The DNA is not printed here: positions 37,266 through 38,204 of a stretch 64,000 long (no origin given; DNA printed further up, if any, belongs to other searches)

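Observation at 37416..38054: CADD-like dimetal oxidase keeping the self-sacrifice residues for pABA synthesis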

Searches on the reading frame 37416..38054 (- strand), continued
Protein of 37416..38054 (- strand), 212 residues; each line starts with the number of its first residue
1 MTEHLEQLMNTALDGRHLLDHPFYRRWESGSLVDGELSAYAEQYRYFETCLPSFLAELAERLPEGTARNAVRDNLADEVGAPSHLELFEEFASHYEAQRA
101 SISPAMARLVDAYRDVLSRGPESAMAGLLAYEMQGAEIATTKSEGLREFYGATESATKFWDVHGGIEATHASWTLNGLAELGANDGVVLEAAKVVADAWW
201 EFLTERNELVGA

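Call 61: search_protein_families(library=pfam, proteins=[L055:10914-11321:-, L047:11878-12369:-, L007:5711-6337:+, L016:15069-15857:+, L007:5097-5744:+, L059:7026-8165:+, L056:15537-16346:+, L056:5029-5838:-, L057:6728-7330:-, L059:16449-17633:-], max_evalue=0.0001)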
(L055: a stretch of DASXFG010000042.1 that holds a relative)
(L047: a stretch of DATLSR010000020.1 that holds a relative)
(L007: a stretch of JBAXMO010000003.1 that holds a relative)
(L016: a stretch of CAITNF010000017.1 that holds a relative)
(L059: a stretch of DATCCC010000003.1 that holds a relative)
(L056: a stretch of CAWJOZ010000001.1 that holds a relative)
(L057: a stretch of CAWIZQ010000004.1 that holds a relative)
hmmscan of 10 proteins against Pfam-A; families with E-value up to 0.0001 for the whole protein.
L055:10914-11321:- (135 aa): 0 families

L047:11878-12369:- (163 aa): 0 families

L007:5711-6337:+ (208 aa): 1 family
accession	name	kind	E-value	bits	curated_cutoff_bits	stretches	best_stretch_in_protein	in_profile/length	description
PF13521.12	AAA_28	-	2.1e-24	87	27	1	16-194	1-164/164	AAA domain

L016:15069-15857:+ (262 aa): 7 families
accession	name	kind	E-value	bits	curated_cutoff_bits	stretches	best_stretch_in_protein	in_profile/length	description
PF00106.31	adh_short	-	4.5e-40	137.7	26.6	1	3-175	3-187/195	short chain dehydrogenase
PF13561.12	adh_short_C2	-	4.9e-29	102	27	1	9-193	5-194/236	Enoyl-(Acyl carrier protein) reductase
PF01370.27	Epimerase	-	2.7e-10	40.5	20.9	1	3-155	1-160/240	NAD dependent epimerase/dehydratase family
PF08659.16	KR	-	1.8e-06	28.4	22.6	1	4-151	4-163/180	KR domain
PF04321.23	RmlD_sub_bind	-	1.5e-05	24.7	27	1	1-74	1-60/287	RmlD substrate binding domain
PF08643.16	DUF1776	-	1.6e-05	24.9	25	1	77-166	104-195/294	Fungal family of unknown function (DUF1776)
PF13460.12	NAD_binding_10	-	9.5e-05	22.8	27.2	0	9-79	3-72/184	NAD(P)H-binding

L007:5097-5744:+ (215 aa): 6 families
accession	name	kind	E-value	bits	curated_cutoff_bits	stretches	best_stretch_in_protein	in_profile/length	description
PF08241.18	Methyltransf_11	-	6.8e-16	59.1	21.2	1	51-144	1-93/95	Methyltransferase domain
PF13649.12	Methyltransf_25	-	5.2e-13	49.9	27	1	50-142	1-97/97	Methyltransferase domain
PF08242.18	Methyltransf_12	-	3.6e-09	37.7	30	1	51-144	1-98/98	Methyltransferase domain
PF01209.24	Ubie_methyltran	-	6.7e-09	35.9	20.1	1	75-149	79-154/233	ubiE/COQ5 methyltransferase family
PF13489.12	Methyltransf_23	-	1.4e-08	35.1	27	1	36-162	10-127/164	Methyltransferase domain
PF13847.12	Methyltransf_31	-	9.8e-05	22.5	27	0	103-150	64-113/145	Methyltransferase domain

L059:7026-8165:+ (379 aa): 1 family
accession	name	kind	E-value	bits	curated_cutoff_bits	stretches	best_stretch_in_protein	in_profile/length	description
PF00144.29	Beta-lactamase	-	7.5e-65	219.7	27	1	29-360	7-315/329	Beta-lactamase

L056:15537-16346:+ (269 aa): 3 families
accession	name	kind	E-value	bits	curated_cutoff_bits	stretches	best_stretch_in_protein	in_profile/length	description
PF08282.18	Hydrolase_3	-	1.6e-55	189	20.9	1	10-258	2-254/255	haloacid dehalogenase-like hydrolase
PF05116.19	S6PP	-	1.1e-13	51.8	20.3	1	169-241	143-215/247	Sucrose-6F-phosphate phosphohydrolase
PF00702.32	Hydrolase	-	2.1e-05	25.5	26.4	0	6-227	1-191/191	haloacid dehalogenase-like hydrolase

L056:5029-5838:- (269 aa): 2 families
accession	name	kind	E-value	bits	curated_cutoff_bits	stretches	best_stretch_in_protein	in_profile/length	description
PF13411.12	MerR_1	-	1.7e-13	50.9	21.6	1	29-81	12-63/69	MerR HTH family regulatory protein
PF00376.29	MerR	-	5.9e-07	29.6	28.2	1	32-55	14-38/38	MerR family regulatory protein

L057:6728-7330:- (200 aa): 1 family
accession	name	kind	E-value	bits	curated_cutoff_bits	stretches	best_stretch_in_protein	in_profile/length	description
PF01066.26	CDP-OH_P_transf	-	1.2e-38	133.3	22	1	10-157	2-142/152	CDP-alcohol phosphatidyltransferase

L059:16449-17633:- (394 aa): 1 family
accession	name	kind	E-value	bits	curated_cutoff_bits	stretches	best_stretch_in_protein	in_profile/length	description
PF02653.21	BPD_transp_2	-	1.3e-31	110.2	26.8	1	102-360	4-268/269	Branched-chain amino acid transport system / permease component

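Call 63: search_protein_families(library=ncbifam, proteins=[P0052, P0123, P0135, P0166, P0169, P0146, P0160, P0214, P0179, P0177], max_evalue=0.00001)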
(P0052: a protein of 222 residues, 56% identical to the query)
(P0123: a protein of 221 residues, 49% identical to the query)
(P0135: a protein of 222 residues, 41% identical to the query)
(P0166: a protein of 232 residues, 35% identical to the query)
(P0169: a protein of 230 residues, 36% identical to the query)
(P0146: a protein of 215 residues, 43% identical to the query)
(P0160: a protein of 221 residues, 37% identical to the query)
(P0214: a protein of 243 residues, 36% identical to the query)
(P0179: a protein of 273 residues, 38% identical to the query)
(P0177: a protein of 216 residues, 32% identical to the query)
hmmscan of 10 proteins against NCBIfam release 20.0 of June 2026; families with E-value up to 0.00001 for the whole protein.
P0052 (222 aa): 1 family
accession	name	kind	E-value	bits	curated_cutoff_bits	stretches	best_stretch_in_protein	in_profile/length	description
TIGR04305.1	fol_rel_CADD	subfamily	8.3e-32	110.5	200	1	19-215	5-209/212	CADD family putative folate metabolism protein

P0123 (221 aa): 2 families
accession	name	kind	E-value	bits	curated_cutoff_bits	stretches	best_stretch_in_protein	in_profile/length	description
TIGR04305.1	fol_rel_CADD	subfamily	1.2e-37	129.6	200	1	9-209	4-209/212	CADD family putative folate metabolism protein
NF042919.1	ChlAlygly_Syn_BesC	equivalog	2.1e-10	40.5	500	1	14-195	47-234/257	4-chloro-allylglycine synthase BesC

P0135 (222 aa): 2 families
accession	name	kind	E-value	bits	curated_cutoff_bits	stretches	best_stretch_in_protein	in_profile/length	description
TIGR04305.1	fol_rel_CADD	subfamily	1.2e-30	106.7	200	1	8-211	4-209/212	CADD family putative folate metabolism protein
NF042919.1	ChlAlygly_Syn_BesC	equivalog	3.9e-07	29.8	500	1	13-189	47-225/257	4-chloro-allylglycine synthase BesC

P0166 (232 aa): 2 families
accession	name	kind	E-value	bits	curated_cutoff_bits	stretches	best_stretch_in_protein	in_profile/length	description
TIGR04305.1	fol_rel_CADD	subfamily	1.7e-30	106.2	200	1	31-198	9-181/212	CADD family putative folate metabolism protein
NF042919.1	ChlAlygly_Syn_BesC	equivalog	8.7e-09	35.2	500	1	37-212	53-235/257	4-chloro-allylglycine synthase BesC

P0169 (230 aa): 3 families
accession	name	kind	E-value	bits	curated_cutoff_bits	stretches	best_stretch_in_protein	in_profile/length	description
TIGR04305.1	fol_rel_CADD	subfamily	1.9e-59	200.8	200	1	8-216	3-211/212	CADD family putative folate metabolism protein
NF042919.1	ChlAlygly_Syn_BesC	equivalog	2.6e-11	43.5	500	1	7-176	40-207/257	4-chloro-allylglycine synthase BesC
TIGR02111.1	PQQ_syn_pqqC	equivalog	7.9e-10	38.5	240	1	15-169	15-171/239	pyrroloquinoline-quinone synthase PqqC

P0146 (215 aa): 3 families
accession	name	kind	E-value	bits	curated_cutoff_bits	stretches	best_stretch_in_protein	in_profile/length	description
TIGR04305.1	fol_rel_CADD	subfamily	3.9e-54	183.5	200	1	4-204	5-210/212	CADD family putative folate metabolism protein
TIGR02111.1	PQQ_syn_pqqC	equivalog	4e-15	55.9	240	1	15-206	21-222/239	pyrroloquinoline-quinone synthase PqqC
NF042919.1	ChlAlygly_Syn_BesC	equivalog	4.3e-06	26.3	500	1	14-175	53-213/257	4-chloro-allylglycine synthase BesC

P0160 (221 aa): 3 families
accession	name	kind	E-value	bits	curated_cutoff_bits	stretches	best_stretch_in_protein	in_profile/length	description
TIGR04305.1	fol_rel_CADD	subfamily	2.8e-69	233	200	1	9-217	2-211/212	CADD family putative folate metabolism protein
NF042919.1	ChlAlygly_Syn_BesC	equivalog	2.6e-11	43.5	500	1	19-193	50-223/257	4-chloro-allylglycine synthase BesC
TIGR02111.1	PQQ_syn_pqqC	equivalog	3.8e-09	36.3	240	1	19-220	17-224/239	pyrroloquinoline-quinone synthase PqqC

P0214 (243 aa): 3 families
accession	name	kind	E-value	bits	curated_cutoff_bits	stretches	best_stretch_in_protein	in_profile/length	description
TIGR04305.1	fol_rel_CADD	subfamily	3.8e-84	281.5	200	1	6-223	1-211/212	CADD family putative folate metabolism protein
NF042919.1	ChlAlygly_Syn_BesC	equivalog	8e-14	51.7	500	1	16-206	49-233/257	4-chloro-allylglycine synthase BesC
TIGR02111.1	PQQ_syn_pqqC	equivalog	8.5e-14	51.5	240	1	2-228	2-226/239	pyrroloquinoline-quinone synthase PqqC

P0179 (273 aa): 3 families
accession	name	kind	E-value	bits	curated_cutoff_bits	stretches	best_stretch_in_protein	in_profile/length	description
TIGR04305.1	fol_rel_CADD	subfamily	5.3e-58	196.1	200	1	55-263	3-211/212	CADD family putative folate metabolism protein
NF042919.1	ChlAlygly_Syn_BesC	equivalog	1.2e-12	47.9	500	1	34-268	22-255/257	4-chloro-allylglycine synthase BesC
TIGR02111.1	PQQ_syn_pqqC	equivalog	9e-09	35.1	240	1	52-262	6-220/239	pyrroloquinoline-quinone synthase PqqC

P0177 (216 aa): 2 families
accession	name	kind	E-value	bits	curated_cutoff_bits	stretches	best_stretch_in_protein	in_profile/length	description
TIGR04305.1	fol_rel_CADD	subfamily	7.6e-20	71.4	200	1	8-207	3-207/212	CADD family putative folate metabolism protein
NF042919.1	ChlAlygly_Syn_BesC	equivalog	1.4e-08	34.5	500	1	10-190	43-226/257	4-chloro-allylglycine synthase BesC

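Call 67: list_cluster_members(proteins=[P0123, P0125, P0131, P0133, P0135, P0141, P0166, P0169, P0177, P0146])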
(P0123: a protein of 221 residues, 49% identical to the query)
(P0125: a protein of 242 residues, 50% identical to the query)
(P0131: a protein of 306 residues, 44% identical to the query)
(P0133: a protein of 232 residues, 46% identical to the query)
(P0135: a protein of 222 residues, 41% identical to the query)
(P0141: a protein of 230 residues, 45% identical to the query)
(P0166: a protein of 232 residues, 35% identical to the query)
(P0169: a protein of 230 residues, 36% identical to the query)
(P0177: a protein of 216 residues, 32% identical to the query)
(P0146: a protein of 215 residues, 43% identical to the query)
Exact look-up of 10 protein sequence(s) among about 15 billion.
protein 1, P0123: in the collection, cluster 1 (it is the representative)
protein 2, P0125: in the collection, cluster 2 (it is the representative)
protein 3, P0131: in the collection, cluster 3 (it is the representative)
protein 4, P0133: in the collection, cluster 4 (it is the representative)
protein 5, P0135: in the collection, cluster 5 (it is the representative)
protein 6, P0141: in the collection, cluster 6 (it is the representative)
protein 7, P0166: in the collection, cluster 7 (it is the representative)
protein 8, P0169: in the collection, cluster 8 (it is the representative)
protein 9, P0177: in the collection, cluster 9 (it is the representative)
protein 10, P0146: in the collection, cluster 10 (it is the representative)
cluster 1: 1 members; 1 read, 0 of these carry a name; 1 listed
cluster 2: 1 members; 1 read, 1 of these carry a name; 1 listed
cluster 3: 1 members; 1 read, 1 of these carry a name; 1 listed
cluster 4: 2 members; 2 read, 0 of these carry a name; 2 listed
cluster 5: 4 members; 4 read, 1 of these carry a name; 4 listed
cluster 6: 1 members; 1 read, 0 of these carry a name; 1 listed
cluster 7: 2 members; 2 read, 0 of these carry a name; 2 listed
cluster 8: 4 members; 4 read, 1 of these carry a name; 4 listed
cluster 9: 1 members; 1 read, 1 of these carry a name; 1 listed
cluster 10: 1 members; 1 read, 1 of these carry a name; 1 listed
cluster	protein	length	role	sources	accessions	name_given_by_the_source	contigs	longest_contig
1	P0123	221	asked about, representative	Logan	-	-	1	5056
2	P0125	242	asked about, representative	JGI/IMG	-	pyrroloquinoline-quinone synthase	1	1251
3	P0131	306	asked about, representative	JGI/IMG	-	pyrroloquinoline quinone (PQQ) biosynthesis protein C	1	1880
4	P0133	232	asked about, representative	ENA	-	-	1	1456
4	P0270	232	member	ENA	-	-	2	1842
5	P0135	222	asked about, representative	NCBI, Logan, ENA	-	-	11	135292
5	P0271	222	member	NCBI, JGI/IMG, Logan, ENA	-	pyrroloquinoline-quinone synthase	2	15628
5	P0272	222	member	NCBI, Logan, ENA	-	-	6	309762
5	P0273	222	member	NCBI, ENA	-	-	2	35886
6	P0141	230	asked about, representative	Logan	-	-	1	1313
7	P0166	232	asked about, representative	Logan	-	-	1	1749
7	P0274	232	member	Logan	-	-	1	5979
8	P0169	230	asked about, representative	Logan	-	-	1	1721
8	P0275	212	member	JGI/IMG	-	pyrroloquinoline-quinone synthase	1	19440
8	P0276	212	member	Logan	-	-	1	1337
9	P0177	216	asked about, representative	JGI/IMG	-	pyrroloquinoline quinone (PQQ) biosynthesis protein C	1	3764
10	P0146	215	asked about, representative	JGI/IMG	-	pyrroloquinoline-quinone synthase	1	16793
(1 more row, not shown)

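Call 72: search_protein_families(library=pfam, proteins=[P0008, P0126, P0131, P0132, P0192, P0179, P0248, P0198, P0101, P0207], max_evalue=0.01)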
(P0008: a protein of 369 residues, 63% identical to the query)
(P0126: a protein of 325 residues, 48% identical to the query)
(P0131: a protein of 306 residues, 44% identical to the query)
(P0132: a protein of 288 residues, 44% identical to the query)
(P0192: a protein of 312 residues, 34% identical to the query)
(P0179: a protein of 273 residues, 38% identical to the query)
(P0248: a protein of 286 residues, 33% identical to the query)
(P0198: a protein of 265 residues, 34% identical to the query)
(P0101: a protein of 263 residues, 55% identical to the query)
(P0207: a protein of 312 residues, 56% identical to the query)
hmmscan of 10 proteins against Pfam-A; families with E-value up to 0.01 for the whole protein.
P0008 (369 aa): 2 families
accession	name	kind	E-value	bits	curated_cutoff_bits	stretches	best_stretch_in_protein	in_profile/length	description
PF14518.11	Haem_oxygenas_2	-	4e-14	53.2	28.9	1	195-357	1-177/177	Iron-containing redox enzyme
PF03070.21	TENA_THI-4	-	4.3e-06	27.1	22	1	174-262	10-101/210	TENA/THI-4/PQQC family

P0126 (325 aa): 2 families
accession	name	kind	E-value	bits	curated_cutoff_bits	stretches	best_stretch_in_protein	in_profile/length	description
PF14518.11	Haem_oxygenas_2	-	2.1e-14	54.2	28.9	1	147-287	2-149/177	Iron-containing redox enzyme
PF03070.21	TENA_THI-4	-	1.1e-09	38.8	22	1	127-252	12-139/210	TENA/THI-4/PQQC family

P0131 (306 aa): 1 family
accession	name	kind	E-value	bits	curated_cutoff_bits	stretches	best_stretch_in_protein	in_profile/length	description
PF14518.11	Haem_oxygenas_2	-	2.3e-17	63.8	28.9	1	133-279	19-177/177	Iron-containing redox enzyme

P0132 (288 aa): 2 families
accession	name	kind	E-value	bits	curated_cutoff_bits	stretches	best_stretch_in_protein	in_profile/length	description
PF14518.11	Haem_oxygenas_2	-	1.9e-12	47.8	28.9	1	113-258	2-154/177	Iron-containing redox enzyme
PF03070.21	TENA_THI-4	-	1.8e-05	25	22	1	90-216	9-137/210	TENA/THI-4/PQQC family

P0192 (312 aa): 2 families
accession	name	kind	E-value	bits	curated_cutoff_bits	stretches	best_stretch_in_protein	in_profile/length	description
PF14518.11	Haem_oxygenas_2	-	1e-32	113.8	28.9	1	129-300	1-175/177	Iron-containing redox enzyme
PF03070.21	TENA_THI-4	-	8.6e-28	98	22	1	107-278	9-174/210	TENA/THI-4/PQQC family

P0179 (273 aa): 2 families
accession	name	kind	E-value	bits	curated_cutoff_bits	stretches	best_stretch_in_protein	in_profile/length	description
PF14518.11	Haem_oxygenas_2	-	2.6e-27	96.2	28.9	1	87-254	2-175/177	Iron-containing redox enzyme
PF03070.21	TENA_THI-4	-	1.6e-11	44.8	22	1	65-193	10-137/210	TENA/THI-4/PQQC family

P0248 (286 aa): 3 families
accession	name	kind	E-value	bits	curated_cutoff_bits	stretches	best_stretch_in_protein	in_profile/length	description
PF14518.11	Haem_oxygenas_2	-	5e-27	95.3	28.9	1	54-208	2-158/177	Iron-containing redox enzyme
PF03070.21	TENA_THI-4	-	2.9e-17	63.6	22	1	32-197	10-170/210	TENA/THI-4/PQQC family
PF10979.13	DUF2786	-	0.0022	18.3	23.9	0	158-174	23-39/40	Protein of unknown function (DUF2786)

P0198 (265 aa): 3 families
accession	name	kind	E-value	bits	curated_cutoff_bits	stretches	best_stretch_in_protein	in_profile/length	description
PF14518.11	Haem_oxygenas_2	-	5.5e-24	85.4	28.9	1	80-247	1-169/177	Iron-containing redox enzyme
PF03070.21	TENA_THI-4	-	2.8e-23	83.2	22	1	58-259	9-208/210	TENA/THI-4/PQQC family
PF08023.17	Antimicrobial_2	-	0.0016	19.4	22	0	41-55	11-25/33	Frog antimicrobial peptide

P0101 (263 aa): 2 families
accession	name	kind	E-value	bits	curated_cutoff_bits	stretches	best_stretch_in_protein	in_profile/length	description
PF14518.11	Haem_oxygenas_2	-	3.6e-12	46.9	28.9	1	90-237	2-163/177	Iron-containing redox enzyme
PF03070.21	TENA_THI-4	-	4.7e-06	27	22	1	68-148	10-88/210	TENA/THI-4/PQQC family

P0207 (312 aa): 1 family
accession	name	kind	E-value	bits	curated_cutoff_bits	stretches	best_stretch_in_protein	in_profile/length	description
PF03070.21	TENA_THI-4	-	0.0087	16.3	22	0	18-64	10-56/210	TENA/THI-4/PQQC family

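Call 73: find_encoding_contigs(protein=P0135, flank=10000, max_places=3)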
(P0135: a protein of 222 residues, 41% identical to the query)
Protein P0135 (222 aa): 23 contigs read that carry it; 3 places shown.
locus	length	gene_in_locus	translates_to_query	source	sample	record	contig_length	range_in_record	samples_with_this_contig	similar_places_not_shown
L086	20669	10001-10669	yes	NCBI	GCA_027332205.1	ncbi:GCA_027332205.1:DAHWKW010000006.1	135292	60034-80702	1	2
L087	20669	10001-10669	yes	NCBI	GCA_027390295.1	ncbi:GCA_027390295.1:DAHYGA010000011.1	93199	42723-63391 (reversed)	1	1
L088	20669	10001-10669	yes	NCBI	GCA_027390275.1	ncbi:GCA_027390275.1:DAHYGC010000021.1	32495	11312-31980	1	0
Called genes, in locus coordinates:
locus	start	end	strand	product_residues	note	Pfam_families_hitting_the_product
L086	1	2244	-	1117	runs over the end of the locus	-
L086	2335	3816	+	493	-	PF00083:Sugar_tr, PF07690:MFS_1, PF03137:OATP, PF07690:MFS_1 (weak)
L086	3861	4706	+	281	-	PF00440:TetR_N, PF19344:TetR_C_32, PF21943:TetR_C_46 (faint)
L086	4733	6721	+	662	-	PF01807:Zn_ribbon_DnaG, PF08275:DNAG_N, PF01751:Toprim, PF13155:Toprim_2, PF13662:Toprim_4, PF10410:DnaB_bind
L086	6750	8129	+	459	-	PF03979:Sigma70_r1_1 (weak), PF00140:Sigma70_r1_2, PF04542:Sigma70_r2, PF04539:Sigma70_r3, PF04545:Sigma70_r4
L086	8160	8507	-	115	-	-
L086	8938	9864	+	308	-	PF00561:Abhydrolase_1, PF12697:Abhydrolase_6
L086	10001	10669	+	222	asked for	PF03070:TENA_THI-4 (weak), PF14518:Haem_oxygenas_2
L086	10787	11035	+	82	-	-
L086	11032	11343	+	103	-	PF02452:PemK_toxin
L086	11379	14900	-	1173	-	PF03176:MMPL, PF06925:MGDG_synth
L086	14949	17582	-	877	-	PF01326:PPDK_N, PF00391:PEP-utilizers, PF02896:PEP-utilizers_C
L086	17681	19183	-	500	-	PF00587:tRNA-synt_2b, PF03129:HGTP_anticodon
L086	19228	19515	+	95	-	PF04014:MazE_antitoxin (weak)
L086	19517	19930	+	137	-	PF01850:PIN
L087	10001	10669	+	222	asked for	PF03070:TENA_THI-4 (weak), PF14518:Haem_oxygenas_2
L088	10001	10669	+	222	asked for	PF03070:TENA_THI-4 (weak), PF14518:Haem_oxygenas_2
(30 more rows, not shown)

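Call 75: search_solved_structures(query=A1, max_evalue=0.001, show_alignments=0)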
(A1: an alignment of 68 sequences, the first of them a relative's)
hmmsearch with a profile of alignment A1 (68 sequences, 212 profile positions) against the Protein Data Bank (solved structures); distinct sequences matched with E-value up to 0.001: 6.
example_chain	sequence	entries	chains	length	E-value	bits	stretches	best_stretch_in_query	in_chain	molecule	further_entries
9pj4_A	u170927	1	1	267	3.7e-34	121.5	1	3-205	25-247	4-aminobenzoate synthase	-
1rcw_A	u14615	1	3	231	2e-32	115.8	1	7-204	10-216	CT610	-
8va9_A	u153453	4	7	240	2.1e-32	115.8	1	7-204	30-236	4-aminobenzoate synthase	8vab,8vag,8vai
7twa_A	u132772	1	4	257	1.1e-13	54.7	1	11-181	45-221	4-chloro-allylglycine synthase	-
5vrc_A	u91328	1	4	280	0.00015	24.8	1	14-192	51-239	Bifunctional coenzyme PQQ synthesis protein C/D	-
5vrd_D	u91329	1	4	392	0.00037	23.5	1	14-192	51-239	Bifunctional coenzyme PQQ synthesis protein C/D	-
